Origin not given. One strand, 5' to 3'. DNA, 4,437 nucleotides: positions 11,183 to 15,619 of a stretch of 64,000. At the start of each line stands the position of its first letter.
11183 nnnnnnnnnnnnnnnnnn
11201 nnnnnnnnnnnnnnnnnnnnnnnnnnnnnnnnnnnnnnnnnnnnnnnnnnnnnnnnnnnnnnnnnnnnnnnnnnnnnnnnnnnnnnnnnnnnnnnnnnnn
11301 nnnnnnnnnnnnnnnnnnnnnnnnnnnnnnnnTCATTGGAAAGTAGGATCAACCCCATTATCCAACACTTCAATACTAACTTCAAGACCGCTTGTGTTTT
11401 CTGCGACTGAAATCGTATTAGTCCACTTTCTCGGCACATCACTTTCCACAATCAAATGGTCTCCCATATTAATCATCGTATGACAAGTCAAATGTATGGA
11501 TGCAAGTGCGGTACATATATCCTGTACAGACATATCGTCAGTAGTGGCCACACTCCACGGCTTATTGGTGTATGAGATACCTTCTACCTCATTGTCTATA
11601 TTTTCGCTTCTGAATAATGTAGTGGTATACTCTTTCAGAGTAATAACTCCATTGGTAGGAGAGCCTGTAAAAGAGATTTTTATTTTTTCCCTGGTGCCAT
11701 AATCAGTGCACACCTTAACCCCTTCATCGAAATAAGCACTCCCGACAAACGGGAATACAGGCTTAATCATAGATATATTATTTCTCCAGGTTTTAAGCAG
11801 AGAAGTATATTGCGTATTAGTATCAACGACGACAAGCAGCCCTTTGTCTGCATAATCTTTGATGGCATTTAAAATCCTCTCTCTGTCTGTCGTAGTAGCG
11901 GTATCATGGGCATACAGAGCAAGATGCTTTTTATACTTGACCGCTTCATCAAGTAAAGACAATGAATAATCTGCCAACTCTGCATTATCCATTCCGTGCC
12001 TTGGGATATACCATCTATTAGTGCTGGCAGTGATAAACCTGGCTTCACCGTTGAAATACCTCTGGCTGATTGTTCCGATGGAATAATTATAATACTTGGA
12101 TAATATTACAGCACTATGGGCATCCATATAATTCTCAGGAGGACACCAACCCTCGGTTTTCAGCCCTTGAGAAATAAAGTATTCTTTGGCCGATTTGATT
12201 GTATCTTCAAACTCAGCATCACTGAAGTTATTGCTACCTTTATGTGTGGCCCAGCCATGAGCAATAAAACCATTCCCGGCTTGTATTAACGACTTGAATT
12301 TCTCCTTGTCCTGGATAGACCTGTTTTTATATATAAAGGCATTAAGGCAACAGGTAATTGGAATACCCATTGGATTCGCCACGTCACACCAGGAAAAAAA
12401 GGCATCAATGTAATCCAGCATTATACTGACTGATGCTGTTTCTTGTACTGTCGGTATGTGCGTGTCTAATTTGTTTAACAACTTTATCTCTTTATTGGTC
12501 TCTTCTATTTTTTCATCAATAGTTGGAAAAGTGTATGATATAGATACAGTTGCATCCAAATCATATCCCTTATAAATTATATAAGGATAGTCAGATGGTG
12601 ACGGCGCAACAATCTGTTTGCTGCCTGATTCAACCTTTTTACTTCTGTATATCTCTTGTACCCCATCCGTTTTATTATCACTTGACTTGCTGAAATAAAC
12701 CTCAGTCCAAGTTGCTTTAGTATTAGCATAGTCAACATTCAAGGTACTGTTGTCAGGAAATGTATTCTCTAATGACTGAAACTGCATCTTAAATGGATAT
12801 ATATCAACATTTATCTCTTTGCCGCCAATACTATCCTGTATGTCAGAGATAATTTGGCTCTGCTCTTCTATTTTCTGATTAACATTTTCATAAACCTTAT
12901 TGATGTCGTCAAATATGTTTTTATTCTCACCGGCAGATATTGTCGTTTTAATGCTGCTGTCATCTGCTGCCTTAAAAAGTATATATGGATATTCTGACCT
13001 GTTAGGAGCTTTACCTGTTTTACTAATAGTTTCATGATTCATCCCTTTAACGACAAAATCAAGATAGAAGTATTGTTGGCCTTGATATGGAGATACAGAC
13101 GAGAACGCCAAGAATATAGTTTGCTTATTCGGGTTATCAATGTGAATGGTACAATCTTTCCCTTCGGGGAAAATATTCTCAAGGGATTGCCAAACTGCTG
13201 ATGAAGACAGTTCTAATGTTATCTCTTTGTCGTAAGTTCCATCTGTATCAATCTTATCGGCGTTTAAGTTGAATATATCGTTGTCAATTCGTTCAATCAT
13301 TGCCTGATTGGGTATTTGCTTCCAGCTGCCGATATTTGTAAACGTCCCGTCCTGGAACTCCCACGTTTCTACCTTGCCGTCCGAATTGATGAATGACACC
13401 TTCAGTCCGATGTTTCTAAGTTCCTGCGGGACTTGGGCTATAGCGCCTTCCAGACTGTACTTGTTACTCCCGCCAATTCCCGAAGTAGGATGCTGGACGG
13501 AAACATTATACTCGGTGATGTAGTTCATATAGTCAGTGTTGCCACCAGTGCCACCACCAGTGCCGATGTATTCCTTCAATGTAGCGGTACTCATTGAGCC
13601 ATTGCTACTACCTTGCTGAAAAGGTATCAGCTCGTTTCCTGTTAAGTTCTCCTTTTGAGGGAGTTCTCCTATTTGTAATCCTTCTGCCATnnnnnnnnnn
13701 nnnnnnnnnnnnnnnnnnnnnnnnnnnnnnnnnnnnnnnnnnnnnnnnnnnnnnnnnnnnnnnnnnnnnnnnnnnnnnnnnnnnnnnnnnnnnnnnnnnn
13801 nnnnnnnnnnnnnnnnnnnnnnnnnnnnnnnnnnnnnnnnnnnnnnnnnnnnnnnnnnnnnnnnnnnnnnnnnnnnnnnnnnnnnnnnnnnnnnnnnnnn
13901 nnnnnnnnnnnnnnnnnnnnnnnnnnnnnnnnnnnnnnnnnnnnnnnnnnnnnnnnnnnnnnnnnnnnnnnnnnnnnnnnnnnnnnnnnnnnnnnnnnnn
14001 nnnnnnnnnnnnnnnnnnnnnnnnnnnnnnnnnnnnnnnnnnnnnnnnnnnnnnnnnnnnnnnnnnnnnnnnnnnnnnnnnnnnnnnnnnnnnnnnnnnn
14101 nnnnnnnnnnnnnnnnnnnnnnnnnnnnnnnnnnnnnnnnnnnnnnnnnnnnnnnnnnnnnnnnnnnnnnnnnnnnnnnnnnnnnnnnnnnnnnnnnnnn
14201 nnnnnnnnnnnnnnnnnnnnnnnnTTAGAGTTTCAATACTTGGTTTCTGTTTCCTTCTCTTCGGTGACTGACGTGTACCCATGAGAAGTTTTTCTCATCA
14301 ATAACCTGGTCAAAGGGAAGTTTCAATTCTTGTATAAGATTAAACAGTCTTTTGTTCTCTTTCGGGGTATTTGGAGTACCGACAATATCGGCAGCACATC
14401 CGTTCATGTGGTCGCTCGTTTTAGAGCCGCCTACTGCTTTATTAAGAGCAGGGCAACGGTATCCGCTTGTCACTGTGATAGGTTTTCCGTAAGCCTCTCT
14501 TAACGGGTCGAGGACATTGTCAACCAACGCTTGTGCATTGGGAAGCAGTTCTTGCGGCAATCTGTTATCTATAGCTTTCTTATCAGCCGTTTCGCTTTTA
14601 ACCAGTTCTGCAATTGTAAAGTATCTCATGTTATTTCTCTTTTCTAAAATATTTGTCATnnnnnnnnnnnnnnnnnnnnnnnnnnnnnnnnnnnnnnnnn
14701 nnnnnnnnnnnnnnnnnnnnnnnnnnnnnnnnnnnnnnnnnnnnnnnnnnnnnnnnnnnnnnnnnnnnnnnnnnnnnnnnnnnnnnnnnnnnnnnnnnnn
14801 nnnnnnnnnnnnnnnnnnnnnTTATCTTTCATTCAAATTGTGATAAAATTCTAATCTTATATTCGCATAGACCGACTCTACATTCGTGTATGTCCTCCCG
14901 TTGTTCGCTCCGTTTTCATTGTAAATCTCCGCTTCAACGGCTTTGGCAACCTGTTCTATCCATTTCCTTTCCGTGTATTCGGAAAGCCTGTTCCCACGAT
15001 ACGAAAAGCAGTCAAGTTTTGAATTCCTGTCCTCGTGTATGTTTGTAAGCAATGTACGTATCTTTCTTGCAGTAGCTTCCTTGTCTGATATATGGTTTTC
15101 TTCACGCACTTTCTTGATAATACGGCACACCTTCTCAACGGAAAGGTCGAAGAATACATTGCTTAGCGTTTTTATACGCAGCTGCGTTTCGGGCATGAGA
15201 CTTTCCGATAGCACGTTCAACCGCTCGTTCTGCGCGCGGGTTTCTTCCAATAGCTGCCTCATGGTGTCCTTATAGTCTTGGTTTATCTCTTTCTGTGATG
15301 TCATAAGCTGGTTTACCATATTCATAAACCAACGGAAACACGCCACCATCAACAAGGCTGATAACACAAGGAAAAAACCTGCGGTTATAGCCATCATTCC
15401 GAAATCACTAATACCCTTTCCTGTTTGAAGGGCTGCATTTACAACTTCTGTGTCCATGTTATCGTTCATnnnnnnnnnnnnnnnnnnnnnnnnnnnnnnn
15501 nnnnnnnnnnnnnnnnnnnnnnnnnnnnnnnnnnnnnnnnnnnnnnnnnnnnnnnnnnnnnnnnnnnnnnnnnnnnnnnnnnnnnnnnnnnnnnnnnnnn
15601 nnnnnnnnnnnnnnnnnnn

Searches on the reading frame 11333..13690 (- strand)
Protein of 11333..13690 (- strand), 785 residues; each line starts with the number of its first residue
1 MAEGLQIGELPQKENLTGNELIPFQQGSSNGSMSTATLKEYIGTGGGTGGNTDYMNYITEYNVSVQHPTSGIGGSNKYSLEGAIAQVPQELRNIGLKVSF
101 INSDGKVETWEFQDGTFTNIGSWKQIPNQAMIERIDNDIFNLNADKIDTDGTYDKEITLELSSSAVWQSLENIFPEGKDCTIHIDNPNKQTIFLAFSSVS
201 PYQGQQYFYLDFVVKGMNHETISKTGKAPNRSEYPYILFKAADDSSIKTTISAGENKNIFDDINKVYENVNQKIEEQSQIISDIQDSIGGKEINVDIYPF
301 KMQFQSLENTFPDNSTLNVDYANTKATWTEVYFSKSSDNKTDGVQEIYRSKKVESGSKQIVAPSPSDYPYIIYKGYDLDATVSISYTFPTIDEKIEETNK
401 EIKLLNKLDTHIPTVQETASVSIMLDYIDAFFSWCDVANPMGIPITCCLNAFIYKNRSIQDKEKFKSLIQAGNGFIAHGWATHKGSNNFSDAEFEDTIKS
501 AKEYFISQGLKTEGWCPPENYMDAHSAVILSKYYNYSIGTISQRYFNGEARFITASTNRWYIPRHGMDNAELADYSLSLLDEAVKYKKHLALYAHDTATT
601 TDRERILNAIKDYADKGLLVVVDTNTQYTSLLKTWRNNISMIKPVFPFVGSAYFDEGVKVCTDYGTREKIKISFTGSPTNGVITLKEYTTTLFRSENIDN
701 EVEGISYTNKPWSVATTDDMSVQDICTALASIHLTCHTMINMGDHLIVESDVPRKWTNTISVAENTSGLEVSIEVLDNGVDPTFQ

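Call 18: search_protein_families(library=pfam, max_evalue=0.01, proteins=[window:11333-13690:-])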
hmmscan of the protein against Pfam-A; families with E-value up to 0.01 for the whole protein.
window:11333-13690:- (785 aa): 1 family
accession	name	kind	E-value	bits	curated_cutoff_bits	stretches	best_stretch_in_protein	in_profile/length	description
PF10096.14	DUF2334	-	9.1e-07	29.1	26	1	465-577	59-170/203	Uncharacterized protein conserved in bacteria (DUF2334)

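Call 19: search_protein_families(library=phrogs, max_evalue=0.01, proteins=[window:11333-13690:-])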
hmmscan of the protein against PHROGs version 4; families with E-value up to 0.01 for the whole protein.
window:11333-13690:- (785 aa): 0 families

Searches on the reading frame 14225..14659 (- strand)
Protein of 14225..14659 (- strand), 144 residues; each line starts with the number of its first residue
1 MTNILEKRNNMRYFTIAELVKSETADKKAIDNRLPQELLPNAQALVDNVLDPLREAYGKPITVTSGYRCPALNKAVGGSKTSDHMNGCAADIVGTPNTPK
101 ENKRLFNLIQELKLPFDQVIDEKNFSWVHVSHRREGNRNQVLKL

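Call 18: search_protein_families(library=pfam, max_evalue=0.01, proteins=[window:14225-14659:-])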
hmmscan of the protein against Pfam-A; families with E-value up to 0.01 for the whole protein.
window:14225-14659:- (144 aa): 2 families
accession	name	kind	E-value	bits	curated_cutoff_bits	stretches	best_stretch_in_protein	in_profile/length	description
PF08291.16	Peptidase_M15_3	-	2.7e-20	72.9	23.2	1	13-130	2-107/108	Peptidase M15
PF05951.18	Peptidase_M15_2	-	0.0044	17.2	27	0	58-92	71-110/153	Bacterial protein of unknown function (DUF882)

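Call 19: search_protein_families(library=phrogs, max_evalue=0.01, proteins=[window:14225-14659:-])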
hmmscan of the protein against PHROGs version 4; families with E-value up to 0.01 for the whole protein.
window:14225-14659:- (144 aa): 4 families
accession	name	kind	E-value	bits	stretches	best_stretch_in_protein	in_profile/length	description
phrog_894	-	lysis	2e-39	136.7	1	9-139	45-168/389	endolysin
phrog_17373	-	other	6.6e-09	36.8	1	49-101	44-96/224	peptidase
phrog_28234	-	lysis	1.5e-05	25.2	1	54-86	282-315/372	endolysin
phrog_25247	-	other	2.5e-05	24.5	1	49-92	427-470/520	peptidase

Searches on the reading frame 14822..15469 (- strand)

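Call 18: search_protein_families(library=pfam, max_evalue=0.01, proteins=[window:14822-15469:-])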
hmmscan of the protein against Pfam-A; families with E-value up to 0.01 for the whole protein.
window:14822-15469:- (215 aa): 1 family
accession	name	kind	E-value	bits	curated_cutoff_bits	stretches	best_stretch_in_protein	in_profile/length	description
PF07500.19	TFIIS_M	-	4.8e-05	24.2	29.2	0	168-205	27-65/114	Transcription factor S-II (TFIIS), central domain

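Call 19: search_protein_families(library=phrogs, max_evalue=0.01, proteins=[window:14822-15469:-])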
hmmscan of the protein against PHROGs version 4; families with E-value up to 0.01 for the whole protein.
window:14822-15469:- (215 aa): 2 families
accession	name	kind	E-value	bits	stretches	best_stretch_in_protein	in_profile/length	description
phrog_19698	-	unknown function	7.7e-85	284.6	1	11-214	3-198/199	-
phrog_18008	-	unknown function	0.0025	19.1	1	9-111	6-102/110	-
